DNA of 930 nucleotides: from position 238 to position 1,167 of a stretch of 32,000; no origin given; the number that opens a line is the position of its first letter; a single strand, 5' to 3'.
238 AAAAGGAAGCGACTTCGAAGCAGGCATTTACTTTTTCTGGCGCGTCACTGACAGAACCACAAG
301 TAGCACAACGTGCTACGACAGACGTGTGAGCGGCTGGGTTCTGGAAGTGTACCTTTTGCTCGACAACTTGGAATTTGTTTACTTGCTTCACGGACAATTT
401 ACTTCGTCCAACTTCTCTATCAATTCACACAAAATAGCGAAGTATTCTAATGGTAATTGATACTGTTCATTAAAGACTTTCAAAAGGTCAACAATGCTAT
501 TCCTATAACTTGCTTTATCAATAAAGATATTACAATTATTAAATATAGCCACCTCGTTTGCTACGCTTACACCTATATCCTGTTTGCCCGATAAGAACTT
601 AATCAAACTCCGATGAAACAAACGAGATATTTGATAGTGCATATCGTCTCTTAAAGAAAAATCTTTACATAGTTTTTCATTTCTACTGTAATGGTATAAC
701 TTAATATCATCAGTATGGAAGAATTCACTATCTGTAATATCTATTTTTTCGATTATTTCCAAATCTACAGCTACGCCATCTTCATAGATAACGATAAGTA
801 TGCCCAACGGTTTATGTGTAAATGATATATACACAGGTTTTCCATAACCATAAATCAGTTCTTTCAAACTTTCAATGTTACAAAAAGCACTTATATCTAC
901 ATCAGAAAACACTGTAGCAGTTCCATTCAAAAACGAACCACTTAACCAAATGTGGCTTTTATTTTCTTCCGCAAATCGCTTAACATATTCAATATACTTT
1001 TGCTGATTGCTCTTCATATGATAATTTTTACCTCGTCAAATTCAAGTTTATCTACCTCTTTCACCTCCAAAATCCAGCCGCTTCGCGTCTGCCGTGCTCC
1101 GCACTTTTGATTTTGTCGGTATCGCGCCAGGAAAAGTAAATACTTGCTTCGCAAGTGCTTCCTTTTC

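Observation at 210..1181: Diverged ~150-nt hairpin-rich repeats in inverted orientation bracket a nucleotidyltransferase gene directly downstream of pcrA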

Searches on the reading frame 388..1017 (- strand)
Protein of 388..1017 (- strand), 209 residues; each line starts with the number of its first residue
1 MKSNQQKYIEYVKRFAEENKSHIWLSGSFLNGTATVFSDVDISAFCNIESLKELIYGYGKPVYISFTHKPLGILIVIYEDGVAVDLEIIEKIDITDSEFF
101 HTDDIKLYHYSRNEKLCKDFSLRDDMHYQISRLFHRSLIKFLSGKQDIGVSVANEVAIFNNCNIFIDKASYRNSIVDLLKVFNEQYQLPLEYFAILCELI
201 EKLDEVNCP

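Call 10: search_protein_families(library=pfam, proteins=[window:388-1017:-], max_evalue=1)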
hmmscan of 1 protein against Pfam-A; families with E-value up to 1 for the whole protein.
window:388-1017:- (209 aa): 3 families
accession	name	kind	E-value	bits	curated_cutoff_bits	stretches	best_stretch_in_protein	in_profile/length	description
PF01909.29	NTP_transf_2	-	0.00012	22.8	21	1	10-49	6-43/93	Nucleotidyltransferase domain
PF18765.7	Polbeta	-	0.011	16.4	26.9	1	19-50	12-44/93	Polymerase beta, Nucleotidyltransferase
PF22600.2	MTPAP-like_central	-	0.098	13.2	27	1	19-46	38-65/139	Poly(A) RNA polymerase, mitochondrial-like, central palm domain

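Call 11: search_protein_families(library=ncbifam, proteins=[window:388-1017:-], max_evalue=1)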
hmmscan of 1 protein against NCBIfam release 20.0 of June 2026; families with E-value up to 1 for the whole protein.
window:388-1017:- (209 aa): 2 families
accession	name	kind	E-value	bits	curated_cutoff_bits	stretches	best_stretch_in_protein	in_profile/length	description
NF047752.1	MntA_antitoxin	equivalog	0.0088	15.9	60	1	20-47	7-34/106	type VII toxin-antitoxin system MntA family adenylyltransferase antitoxin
NF047366.1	TscT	equivalog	0.11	13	100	1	84-142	10-68/100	type II toxin-antitoxin system toxin TscT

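Call 14: find_homologous_proteins(query=window:388-1017:-)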
Query window:388-1017:- (209 aa): 242 proteins with E <= 0.001 among 412 candidates; the best 120 are listed.
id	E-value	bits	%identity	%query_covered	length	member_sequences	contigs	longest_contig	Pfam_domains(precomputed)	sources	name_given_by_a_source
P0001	2.8e-128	444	95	100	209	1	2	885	-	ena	-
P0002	7.6e-127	439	95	100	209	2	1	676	PF01909.30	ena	-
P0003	8.6e-126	436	94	100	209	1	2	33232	-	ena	-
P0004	1.8e-125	434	93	100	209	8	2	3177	PF01909.30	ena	-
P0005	7.4e-125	432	94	100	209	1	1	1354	-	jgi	jgi:predicted nucleotidyltransferase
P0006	3.5e-123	427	93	100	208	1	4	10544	-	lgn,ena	-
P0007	1.8e-122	425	91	100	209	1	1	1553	-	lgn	-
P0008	1.3e-118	412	88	100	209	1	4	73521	-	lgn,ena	-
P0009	2.1e-117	408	88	100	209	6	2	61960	-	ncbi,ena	-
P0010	6.5e-116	403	88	100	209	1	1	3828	PF01909.30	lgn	-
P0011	1.3e-113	396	85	100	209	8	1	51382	-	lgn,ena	-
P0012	1.4e-113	396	84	100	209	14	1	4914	-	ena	-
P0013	2.0e-113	395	85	100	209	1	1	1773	PF01909.30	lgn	-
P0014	1.4e-112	392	87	97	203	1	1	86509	-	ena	-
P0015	1.8e-112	392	83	100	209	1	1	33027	-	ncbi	-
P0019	6.8e-107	374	81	97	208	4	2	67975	PF01909.30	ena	-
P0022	6.1e-106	371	80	98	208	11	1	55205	PF01909.30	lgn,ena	-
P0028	1.1e-104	367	79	98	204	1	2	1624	PF01909.30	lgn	-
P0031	2.8e-103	362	78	98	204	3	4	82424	PF01909.30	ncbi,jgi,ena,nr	ncbi:MAG: hypothetical protein E7270_05350 [Lachnospiraceae bacterium]|nr:hypothetical protein [Lach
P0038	8.0e-99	347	76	98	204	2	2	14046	PF01909.30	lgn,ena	-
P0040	6.6e-98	344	77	98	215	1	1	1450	PF01909.30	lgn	-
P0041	3.7e-96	339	75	98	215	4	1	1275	PF01909.30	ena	-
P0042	1.4e-95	337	75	98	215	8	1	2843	PF01909.30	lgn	-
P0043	5.4e-94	332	85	85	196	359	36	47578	-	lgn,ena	-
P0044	1.3e-93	330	73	98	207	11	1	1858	PF01909.30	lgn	-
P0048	1.0e-90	321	69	97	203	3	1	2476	PF01909.30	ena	-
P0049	3.3e-90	319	72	98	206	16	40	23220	PF01909.30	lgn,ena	-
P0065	2.3e-82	294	68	98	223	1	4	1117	PF01909.30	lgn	-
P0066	2.8e-82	293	80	85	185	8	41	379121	-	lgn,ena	-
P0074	8.4e-78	279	63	100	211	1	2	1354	PF01909.30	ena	-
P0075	1.7e-77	278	63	98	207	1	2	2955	PF01909.30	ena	-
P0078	9.4e-77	275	63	97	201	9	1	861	PF01909.30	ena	-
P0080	1.2e-75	272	62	98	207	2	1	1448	PF01909.30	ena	-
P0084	2.5e-72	261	58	97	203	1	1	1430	PF01909.30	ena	-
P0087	1.1e-71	259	58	97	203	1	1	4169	PF01909.30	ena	-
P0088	2.3e-71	258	56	94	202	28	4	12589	PF01909.30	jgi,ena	jgi:predicted nucleotidyltransferase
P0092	2.7e-69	251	58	97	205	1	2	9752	PF01909.30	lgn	-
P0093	3.1e-69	251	58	96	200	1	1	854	PF01909.30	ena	-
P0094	4.2e-69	250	56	94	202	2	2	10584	PF01909.30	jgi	jgi:Nucleotidyltransferase domain.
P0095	1.1e-68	249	54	97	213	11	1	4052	PF01909.30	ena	-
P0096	1.5e-68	249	56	97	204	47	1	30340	PF01909.30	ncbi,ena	-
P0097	2.4e-68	248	53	97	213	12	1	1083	PF01909.30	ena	-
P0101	4.7e-68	247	55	96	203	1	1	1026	PF01909.30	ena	-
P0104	7.1e-68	246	57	96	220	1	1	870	PF01909.30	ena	-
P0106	1.1e-67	246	57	96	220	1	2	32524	PF01909.30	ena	-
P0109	2.8e-67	244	54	92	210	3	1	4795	PF01909.30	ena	-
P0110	3.8e-67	244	57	96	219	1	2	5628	PF01909.30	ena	-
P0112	6.1e-67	243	56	97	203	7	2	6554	PF01909.30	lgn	-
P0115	8.1e-67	243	54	97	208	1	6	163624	PF01909.30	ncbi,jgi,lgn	jgi:hypothetical protein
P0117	1.1e-66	243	78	68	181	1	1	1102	PF01909.30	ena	-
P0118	1.1e-66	242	56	96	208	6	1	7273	PF01909.30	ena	-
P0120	1.5e-66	242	54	98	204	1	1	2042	PF01909.30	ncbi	-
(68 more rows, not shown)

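Call 16: find_related_loci(query=A2, collection=genome_contigs, flank=4000)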
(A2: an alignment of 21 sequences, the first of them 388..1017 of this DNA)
Query A2 (209 aa) in genome_contigs; peptide patterns used: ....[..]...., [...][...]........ (x = any residue, [..] = any of these).
67 stretches matched a pattern; 28 encode a relative of the query (tblastn E <= 1e-3); 28 distinct loci.
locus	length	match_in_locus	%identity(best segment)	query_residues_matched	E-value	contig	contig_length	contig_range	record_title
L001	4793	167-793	99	1-209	4e-139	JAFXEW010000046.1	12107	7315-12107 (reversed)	MAG: Lachnospiraceae bacterium isolate RGIG6352 Sheep_Rectum-4__c299406, whole genome shotgun sequence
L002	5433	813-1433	94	1-207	3e-129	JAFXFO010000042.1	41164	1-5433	MAG: Lachnospiraceae bacterium isolate RGIG6370 Sheep_Rectum-4__c882136, whole genome shotgun sequence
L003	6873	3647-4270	88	1-208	1e-122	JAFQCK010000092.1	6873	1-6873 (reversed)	MAG: Lachnospiraceae bacterium isolate RGIG1692 Goat_Cecum-2__c430970, whole genome shotgun sequence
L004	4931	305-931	83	1-209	2e-118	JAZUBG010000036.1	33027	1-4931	MAG: Eubacteriales bacterium isolate T1900045317_YK20190006.MAGScoT_cleanbin_000084 SGB_6320_k141_1975389, whole genome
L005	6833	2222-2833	81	1-204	5e-113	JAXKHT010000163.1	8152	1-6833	MAG: Acutalibacteraceae bacterium isolate DOME_MAG_996 996_C0117_k141_744107, whole genome shotgun sequence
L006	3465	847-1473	77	1-209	4e-112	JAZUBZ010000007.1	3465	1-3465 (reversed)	MAG: Eubacteriales bacterium isolate T1900045314_YK20190003.MAGScoT_cleanbin_000092 SGB_6280_k141_1919006, whole genome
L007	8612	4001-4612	78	1-204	1e-107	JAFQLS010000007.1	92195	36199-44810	MAG: Lachnospiraceae bacterium isolate RGIG1934 Goat_Cecum.Co__c480515, whole genome shotgun sequence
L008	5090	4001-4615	74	1-205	5e-101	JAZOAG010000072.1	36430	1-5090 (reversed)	MAG: Lachnospiraceae bacterium isolate T1900044764_TS20190230.MAGScoT_cleanbin_000012 SGB_2390_k141_1718289, whole genom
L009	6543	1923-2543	69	1-207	3e-97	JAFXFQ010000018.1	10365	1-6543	MAG: Clostridia bacterium isolate RGIG6372 Sheep_Rectum-4__c80327, whole genome shotgun sequence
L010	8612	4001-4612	68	1-204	5e-95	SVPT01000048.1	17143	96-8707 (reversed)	MAG: Oscillospiraceae bacterium isolate SIG598 NODE_59704_length_17143_cov_1.364304, whole genome shotgun sequence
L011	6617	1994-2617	67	1-208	1e-92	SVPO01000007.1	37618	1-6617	MAG: Oscillospiraceae bacterium isolate SIG593 NODE_23721_length_37618_cov_1.934251, whole genome shotgun sequence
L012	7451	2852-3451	64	1-203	1e-83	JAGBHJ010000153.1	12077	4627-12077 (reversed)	MAG: Clostridia bacterium isolate RGIG9120 Water_deer_Rectum.Co__c719833, whole genome shotgun sequence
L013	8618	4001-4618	58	3-208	7e-80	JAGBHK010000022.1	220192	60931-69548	MAG: Lachnospiraceae bacterium isolate RGIG9121 Water_deer_Rectum.Co__c628460, whole genome shotgun sequence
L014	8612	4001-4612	57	1-204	2e-76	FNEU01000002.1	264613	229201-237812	Lachnospiraceae bacterium G41 genome assembly, contig: Ga0007617_102, whole genome shotgun sequence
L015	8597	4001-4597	56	5-203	2e-73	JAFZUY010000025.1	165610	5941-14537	MAG: Lachnospiraceae bacterium isolate RGIG8121 Water_buffalos_Rumen-3__c750264, whole genome shotgun sequence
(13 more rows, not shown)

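Call 51: find_encoding_contigs(protein=P0003, flank=3000, max_places=3)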
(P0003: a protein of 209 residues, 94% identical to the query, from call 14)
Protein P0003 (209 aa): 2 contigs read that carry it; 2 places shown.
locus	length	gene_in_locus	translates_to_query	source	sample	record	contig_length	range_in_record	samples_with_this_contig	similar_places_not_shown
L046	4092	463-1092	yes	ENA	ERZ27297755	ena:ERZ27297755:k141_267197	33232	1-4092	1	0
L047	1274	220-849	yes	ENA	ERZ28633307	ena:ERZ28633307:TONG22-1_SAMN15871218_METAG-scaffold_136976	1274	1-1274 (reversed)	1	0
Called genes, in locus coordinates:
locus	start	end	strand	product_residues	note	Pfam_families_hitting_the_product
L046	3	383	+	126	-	?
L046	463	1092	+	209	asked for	-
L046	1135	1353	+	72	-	-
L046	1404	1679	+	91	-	-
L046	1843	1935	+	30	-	-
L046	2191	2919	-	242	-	PF00376:MerR, PF13411:MerR_1, PF09278:MerR-DNA-bind (weak), PF07739:TipAS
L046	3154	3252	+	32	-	-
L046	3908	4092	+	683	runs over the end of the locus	PF08447:PAS_3, PF00990:GGDEF, PF00563:EAL, PF08447:PAS_3 (weak)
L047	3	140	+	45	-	?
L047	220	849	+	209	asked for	-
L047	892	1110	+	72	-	-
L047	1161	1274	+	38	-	?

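Call 52: find_encoding_contigs(protein=P0006, flank=3000, max_places=4)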
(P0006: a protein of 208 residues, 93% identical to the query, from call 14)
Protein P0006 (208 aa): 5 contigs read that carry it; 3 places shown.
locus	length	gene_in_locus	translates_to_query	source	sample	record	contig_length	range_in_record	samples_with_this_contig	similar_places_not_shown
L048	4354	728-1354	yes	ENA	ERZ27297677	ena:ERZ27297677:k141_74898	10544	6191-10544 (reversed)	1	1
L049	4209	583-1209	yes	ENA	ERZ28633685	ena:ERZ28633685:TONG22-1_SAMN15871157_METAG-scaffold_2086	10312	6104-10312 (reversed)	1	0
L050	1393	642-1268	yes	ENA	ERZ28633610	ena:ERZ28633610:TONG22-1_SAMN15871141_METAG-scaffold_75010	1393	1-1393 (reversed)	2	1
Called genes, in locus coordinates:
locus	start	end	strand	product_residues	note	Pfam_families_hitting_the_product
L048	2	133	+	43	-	?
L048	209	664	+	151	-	PF00583:Acetyltransf_1, PF13673:Acetyltransf_10 (weak), PF13508:Acetyltransf_7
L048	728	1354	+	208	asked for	-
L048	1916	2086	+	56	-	PF21983:NikA-like, PF08681:TacA1 (weak)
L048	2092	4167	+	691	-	PF02384:N6_Mtase, PF01170:UPF0020 (weak), PF07669:Eco57I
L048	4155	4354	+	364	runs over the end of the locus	PF01420:Methylase_S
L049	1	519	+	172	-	?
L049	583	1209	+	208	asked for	-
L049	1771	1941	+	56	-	PF21983:NikA-like, PF08681:TacA1 (weak)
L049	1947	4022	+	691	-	PF02384:N6_Mtase, PF01170:UPF0020 (weak), PF07669:Eco57I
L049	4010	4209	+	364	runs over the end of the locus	PF01420:Methylase_S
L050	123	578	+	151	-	PF00583:Acetyltransf_1, PF13673:Acetyltransf_10 (weak), PF13508:Acetyltransf_7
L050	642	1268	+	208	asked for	-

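Call 61: find_encoding_contigs(protein=window:388-1017:-, flank=2500, max_places=10)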
Protein window:388-1017:- (209 aa): 23 contigs read that carry it; 6 places shown.
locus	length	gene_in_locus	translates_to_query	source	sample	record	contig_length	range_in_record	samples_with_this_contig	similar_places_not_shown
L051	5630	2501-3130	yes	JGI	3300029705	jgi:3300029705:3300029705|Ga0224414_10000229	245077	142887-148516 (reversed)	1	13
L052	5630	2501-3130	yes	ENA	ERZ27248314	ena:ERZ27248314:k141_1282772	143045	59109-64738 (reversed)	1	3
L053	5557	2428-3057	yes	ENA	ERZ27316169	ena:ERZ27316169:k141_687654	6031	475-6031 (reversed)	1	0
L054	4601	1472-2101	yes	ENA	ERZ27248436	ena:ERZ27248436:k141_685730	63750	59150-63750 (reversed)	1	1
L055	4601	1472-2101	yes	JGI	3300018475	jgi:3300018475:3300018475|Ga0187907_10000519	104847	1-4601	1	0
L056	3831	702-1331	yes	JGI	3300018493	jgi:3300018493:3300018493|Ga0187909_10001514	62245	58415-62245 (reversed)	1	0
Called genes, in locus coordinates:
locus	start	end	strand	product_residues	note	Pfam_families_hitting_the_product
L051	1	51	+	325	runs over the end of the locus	PF13421:Band_7_1, PF01145:Band_7, PF13240:Zn_Ribbon_1 (weak), PF13248:Zn_ribbon_3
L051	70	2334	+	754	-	PF00580:UvrD-helicase, PF13245:AAA_19, PF13604:AAA_30 (faint), PF13361:UvrD_C, PF13538:UvrD_C_2 (faint), PF21196:PcrA_UvrD_tudor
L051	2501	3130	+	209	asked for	-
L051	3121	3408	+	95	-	-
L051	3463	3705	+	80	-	-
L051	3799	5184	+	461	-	PF05958:tRNA_U5-meth_tr, PF05175:MTS, PF09445:Methyltransf_15 (weak), PF13847:Methyltransf_31, PF08241:Methyltransf_11 (faint), PF13649:Methyltransf_25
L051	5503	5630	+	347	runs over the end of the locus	PF10543:ORF6N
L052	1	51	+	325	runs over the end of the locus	PF13421:Band_7_1, PF01145:Band_7, PF13240:Zn_Ribbon_1 (weak), PF13248:Zn_ribbon_3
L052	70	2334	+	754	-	PF00580:UvrD-helicase, PF13245:AAA_19, PF13604:AAA_30 (faint), PF13361:UvrD_C, PF13538:UvrD_C_2 (faint), PF21196:PcrA_UvrD_tudor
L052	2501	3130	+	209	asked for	-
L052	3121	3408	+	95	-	-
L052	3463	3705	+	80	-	-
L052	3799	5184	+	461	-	PF05958:tRNA_U5-meth_tr, PF05175:MTS, PF09445:Methyltransf_15 (weak), PF13847:Methyltransf_31, PF08241:Methyltransf_11 (faint), PF13649:Methyltransf_25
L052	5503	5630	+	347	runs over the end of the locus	PF10543:ORF6N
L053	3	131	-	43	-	?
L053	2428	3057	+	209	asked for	-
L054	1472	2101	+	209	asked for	-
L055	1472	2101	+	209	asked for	-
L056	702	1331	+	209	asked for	-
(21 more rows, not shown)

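Call 62: search_solved_structures(query=A2, max_evalue=1)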
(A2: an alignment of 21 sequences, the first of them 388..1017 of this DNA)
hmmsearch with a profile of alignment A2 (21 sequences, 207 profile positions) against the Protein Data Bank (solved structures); distinct sequences matched with E-value up to 1: 5.
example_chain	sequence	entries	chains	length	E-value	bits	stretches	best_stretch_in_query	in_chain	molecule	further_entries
4ebj_A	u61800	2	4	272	0.093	15.6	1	18-54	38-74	Aminoglycoside nucleotidyltransferase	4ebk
9d4a_B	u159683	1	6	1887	0.6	13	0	79-103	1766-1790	Fatty acid synthase subunit alpha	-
6u5t_A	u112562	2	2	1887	0.6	12.9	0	79-103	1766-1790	Fatty acid synthase subunit alpha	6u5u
2uv8_A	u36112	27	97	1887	0.6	12.9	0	79-103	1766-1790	FATTY ACID SYNTHASE SUBUNIT ALPHA (FAS2) | FATTY ACID SYNTHASE SUBUNIT ALPHA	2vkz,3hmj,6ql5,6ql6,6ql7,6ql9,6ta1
7qbs_A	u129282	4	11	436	0.66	12.8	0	46-108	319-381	Methyl coenzyme M reductase-arginine methyltransferase Mmp10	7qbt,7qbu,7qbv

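Call 76: predict_structure(alignment_id=A2)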
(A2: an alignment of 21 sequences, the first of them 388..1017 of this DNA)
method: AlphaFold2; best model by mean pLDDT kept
length: 209 residues; sequences in the alignment: 21
mean_pLDDT: 92.4   pTM: 0.88
mean pLDDT of the five models: 92.4, 90.5, 90.5, 88.9, 87.8
residues with pLDDT >= 90: 167; 70-90: 36; 50-70: 3; < 50: 3
segments of 3 or more residues with pLDDT < 50: 207-209
pLDDT, mean of each block of 10 residues (from residue 1): 90 97 94 90 97 97 91 94 96 92 93 94 89 95 94 94 91 95 93 96 67
secondary structure, 60 per line:
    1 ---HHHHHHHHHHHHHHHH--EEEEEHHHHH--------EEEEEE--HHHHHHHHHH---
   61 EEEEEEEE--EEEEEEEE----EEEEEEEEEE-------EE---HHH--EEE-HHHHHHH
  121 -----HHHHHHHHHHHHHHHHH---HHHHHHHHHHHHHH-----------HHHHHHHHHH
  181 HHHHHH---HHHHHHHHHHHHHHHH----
elements in order: H4-19 E22-26 H27-31 E40-45 H48-57 E61-68 E71-78 E83-92 E110-112 H114-120 H126-142 H146-159 H171-186 H190-205

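Call 78: fold_search(model_id=the predicted structure, library=pdb)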
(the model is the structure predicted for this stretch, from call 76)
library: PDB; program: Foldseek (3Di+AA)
matches with E <= 10: 590; with E <= 0.001: 7
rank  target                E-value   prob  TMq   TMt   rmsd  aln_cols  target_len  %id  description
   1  3jyy_B                9.3e-05  1.00  0.39  0.31  16.8       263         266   14  SeMet LinB complexed with PPi (released 2009-11-03)
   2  3jyy_A                9.9e-05  1.00  0.40  0.32  16.8       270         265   12  SeMet LinB complexed with PPi (released 2009-11-03)
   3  7ljo                  1.0e-04  0.99  0.30  0.23  13.5       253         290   15  Structure of the Bacteroides fragilis CD-NTase CdnB in complex with ADP (released 2021-06-02)
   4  7q72_A                1.8e-04  0.98  0.28  0.13  15.9       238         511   14  Structure of Pla1 in complex with Red1 (released 2022-12-07)
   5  7q73                  3.8e-04  0.99  0.32  0.15  15.1       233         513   15  Structure of Pla1 apo (released 2022-12-07)
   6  1fa0_B                8.0e-04  0.99  0.33  0.16  11.7       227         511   14  STRUCTURE OF YEAST POLY(A) POLYMERASE BOUND TO MANGANATE AND 3'-DATP (released 2000-08-30)
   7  4o8s                  8.0e-04  0.87  0.26  0.24  13.4       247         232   12  Crystal structure of JHP933 from Helicobacter pylori (released 2014-09-10)
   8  2o1p_A                1.1e-03  0.97  0.32  0.15  14.7       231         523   13  Structure of yeast Poly(A) Polymerase in a somewhat closed state (released 2007-01-23)
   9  1fa0_A                1.2e-03  0.97  0.32  0.15  15.1       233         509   14  STRUCTURE OF YEAST POLY(A) POLYMERASE BOUND TO MANGANATE AND 3'-DATP (released 2000-08-30)
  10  7q74_A                1.3e-03  0.96  0.32  0.15  15.3       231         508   14  Structure of Pla1 apo, with a C-terminal deletion (released 2022-12-07)
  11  4lt6_A                1.5e-03  0.94  0.29  0.15  11.9       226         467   14  Crystal Structure of human poly(A) polymerase gamma (released 2013-10-09)
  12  7q74_B                1.7e-03  0.95  0.32  0.15  15.3       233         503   15  Structure of Pla1 apo, with a C-terminal deletion (released 2022-12-07)
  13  8vxb                  1.7e-03  0.94  0.34  0.26  16.3       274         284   12  Structure of ANT(6)-Ib from Campylobacter fetus subsp fetus complexed with hydrated streptomycin (released 2024-09-18)
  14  2o1p_B                1.8e-03  0.98  0.36  0.17  14.5       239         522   14  Structure of yeast Poly(A) Polymerase in a somewhat closed state (released 2007-01-23)
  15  2q66_A                2.6e-03  0.91  0.30  0.14  13.0       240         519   12  Structure of Yeast Poly(A) Polymerase with ATP and oligo(A) (released 2007-08-28)
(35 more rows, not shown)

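Call 82: find_encoding_contigs(protein=P0043, flank=2500, max_places=6)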
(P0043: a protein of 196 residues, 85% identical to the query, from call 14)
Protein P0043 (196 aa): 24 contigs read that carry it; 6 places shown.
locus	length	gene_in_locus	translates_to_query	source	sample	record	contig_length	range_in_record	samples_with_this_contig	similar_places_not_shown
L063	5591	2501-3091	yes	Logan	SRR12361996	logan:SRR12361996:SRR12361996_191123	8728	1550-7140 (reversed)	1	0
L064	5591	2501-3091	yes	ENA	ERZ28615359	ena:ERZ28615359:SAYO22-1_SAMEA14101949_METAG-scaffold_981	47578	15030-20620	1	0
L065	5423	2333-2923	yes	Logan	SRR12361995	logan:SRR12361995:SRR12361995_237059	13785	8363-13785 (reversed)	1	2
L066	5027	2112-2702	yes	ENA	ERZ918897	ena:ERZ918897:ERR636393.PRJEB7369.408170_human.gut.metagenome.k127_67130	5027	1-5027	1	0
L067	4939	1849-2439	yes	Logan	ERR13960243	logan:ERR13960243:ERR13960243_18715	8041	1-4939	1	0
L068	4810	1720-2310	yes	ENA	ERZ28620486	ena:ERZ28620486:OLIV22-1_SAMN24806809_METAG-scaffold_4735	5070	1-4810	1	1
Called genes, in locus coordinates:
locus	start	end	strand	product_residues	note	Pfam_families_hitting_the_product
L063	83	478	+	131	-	PF20092:DUF6483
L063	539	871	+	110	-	PF12650:DUF3784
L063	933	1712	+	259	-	PF01209:Ubie_methyltran, PF05401:NodS (weak), PF05148:Methyltransf_8 (weak), PF13489:Methyltransf_23, PF13847:Methyltransf_31, PF08241:Methyltransf_11, PF08242:Methyltransf_12, PF13649:Methyltransf_25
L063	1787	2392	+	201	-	PF02698:DUF218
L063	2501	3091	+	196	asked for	-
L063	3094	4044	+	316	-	PF01636:APH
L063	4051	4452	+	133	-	-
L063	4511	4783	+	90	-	-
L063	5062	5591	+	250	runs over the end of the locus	PF13489:Methyltransf_23 (weak), PF05175:MTS (weak), PF05891:Methyltransf_PK (weak), PF13847:Methyltransf_31, PF08241:Methyltransf_11, PF08242:Methyltransf_12 (weak), PF13649:Methyltransf_25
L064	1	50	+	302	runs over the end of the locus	PF00069:Pkinase (weak)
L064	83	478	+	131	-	PF20092:DUF6483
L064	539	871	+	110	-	PF12650:DUF3784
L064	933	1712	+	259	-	PF01209:Ubie_methyltran, PF05401:NodS (weak), PF05148:Methyltransf_8 (weak), PF13489:Methyltransf_23, PF13847:Methyltransf_31, PF08241:Methyltransf_11, PF08242:Methyltransf_12, PF13649:Methyltransf_25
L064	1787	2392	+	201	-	PF02698:DUF218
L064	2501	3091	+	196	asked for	-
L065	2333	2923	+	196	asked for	-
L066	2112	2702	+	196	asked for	-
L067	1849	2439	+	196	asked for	-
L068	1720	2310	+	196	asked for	-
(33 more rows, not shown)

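Call 83: find_encoding_contigs(protein=P0066, flank=2500, max_places=6)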
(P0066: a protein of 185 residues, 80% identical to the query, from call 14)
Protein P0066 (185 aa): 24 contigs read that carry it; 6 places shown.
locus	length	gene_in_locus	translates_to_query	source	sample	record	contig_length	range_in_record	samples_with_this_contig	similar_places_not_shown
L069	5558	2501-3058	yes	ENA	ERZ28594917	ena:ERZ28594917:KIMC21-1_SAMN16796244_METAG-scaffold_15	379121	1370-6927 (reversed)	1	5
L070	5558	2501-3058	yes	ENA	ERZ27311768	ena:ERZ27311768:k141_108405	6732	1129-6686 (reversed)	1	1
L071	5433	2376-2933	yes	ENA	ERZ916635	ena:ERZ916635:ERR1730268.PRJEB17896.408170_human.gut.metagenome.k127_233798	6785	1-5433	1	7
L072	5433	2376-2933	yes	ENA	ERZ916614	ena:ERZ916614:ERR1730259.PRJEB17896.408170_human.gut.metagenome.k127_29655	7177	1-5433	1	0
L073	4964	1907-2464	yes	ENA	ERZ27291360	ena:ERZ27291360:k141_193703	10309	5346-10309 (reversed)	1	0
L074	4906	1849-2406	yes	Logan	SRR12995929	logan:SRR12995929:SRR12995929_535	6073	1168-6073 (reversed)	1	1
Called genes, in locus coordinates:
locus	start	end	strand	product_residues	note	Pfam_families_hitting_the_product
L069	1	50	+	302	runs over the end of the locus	PF00069:Pkinase (weak)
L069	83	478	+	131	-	PF20092:DUF6483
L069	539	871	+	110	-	PF12650:DUF3784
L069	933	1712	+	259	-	PF01209:Ubie_methyltran, PF05401:NodS (faint), PF05148:Methyltransf_8 (weak), PF13489:Methyltransf_23, PF13847:Methyltransf_31, PF08241:Methyltransf_11, PF08242:Methyltransf_12, PF13649:Methyltransf_25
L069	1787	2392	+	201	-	PF02698:DUF218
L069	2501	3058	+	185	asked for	-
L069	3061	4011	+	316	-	PF01636:APH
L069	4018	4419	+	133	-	-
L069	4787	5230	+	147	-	PF24716:WapI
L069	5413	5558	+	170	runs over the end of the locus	PF07799:DUF1643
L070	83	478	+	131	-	PF20092:DUF6483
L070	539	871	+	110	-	PF12650:DUF3784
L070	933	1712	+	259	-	PF01209:Ubie_methyltran, PF05401:NodS (faint), PF05148:Methyltransf_8 (weak), PF13489:Methyltransf_23, PF13847:Methyltransf_31, PF08241:Methyltransf_11, PF08242:Methyltransf_12, PF13649:Methyltransf_25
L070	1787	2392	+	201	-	PF02698:DUF218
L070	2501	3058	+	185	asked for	-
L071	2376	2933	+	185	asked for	-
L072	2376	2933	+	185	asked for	-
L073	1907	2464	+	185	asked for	-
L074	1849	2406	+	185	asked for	-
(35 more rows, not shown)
